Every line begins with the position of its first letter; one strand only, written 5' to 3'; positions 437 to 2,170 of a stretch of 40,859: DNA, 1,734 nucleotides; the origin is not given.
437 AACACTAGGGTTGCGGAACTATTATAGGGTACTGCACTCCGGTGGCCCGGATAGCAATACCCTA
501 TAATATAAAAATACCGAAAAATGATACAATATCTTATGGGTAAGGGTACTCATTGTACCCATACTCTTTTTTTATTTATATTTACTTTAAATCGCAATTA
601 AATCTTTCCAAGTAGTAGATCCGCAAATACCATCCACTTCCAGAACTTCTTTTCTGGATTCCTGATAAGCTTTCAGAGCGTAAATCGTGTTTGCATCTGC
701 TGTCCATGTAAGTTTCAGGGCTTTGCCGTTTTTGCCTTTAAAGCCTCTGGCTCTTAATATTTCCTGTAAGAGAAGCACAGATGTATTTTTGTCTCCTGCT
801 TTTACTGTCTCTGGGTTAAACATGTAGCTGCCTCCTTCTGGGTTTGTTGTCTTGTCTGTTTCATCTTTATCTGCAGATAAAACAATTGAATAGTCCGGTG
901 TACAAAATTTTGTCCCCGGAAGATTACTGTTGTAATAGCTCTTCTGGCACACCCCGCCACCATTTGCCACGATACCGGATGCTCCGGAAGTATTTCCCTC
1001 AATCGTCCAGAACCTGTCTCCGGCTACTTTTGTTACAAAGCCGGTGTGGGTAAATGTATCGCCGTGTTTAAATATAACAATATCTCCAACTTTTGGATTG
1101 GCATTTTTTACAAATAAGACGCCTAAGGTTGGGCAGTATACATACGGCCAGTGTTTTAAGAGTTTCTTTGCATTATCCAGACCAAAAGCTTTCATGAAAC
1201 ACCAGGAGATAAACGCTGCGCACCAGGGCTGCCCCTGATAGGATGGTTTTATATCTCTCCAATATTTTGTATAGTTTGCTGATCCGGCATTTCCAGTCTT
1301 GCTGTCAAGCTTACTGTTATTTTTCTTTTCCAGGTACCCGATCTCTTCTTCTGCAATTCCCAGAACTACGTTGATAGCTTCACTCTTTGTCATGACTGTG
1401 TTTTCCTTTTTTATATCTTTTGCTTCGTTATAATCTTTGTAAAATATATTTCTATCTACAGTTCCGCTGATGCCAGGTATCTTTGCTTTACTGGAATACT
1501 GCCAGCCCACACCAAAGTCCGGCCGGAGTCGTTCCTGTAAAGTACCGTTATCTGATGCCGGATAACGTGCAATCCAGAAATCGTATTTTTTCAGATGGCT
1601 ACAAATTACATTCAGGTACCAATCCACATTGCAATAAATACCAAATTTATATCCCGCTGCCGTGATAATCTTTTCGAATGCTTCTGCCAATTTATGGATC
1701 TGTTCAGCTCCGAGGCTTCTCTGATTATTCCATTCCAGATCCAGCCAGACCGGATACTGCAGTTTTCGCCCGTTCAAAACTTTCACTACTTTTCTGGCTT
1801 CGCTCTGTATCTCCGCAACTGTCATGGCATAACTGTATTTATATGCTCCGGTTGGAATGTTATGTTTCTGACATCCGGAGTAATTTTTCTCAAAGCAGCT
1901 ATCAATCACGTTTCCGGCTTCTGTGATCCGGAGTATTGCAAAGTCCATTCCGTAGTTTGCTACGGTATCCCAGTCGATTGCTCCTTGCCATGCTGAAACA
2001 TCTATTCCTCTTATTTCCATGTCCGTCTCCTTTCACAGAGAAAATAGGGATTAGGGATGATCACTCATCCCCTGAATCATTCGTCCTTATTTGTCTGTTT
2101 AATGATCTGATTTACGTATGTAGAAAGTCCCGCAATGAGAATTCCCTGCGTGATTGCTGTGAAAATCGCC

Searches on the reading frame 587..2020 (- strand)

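Call 12: search_protein_families(library=pfam, proteins=[window:587-2020:-], max_evalue=0.01)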
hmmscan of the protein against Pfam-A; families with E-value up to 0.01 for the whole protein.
window:587-2020:- (477 aa): 3 families
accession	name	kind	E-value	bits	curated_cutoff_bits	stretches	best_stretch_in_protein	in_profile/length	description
PF01183.26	Glyco_hydro_25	-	2.8e-32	112.9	27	1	6-184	1-180/180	Glycosyl hydrolases family 25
PF05257.22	CHAP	-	2.5e-13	50.7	26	1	261-343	3-81/81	CHAP domain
PF01471.23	PG_binding_1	-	0.00012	22.6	23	1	413-472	3-55/57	Putative peptidoglycan binding domain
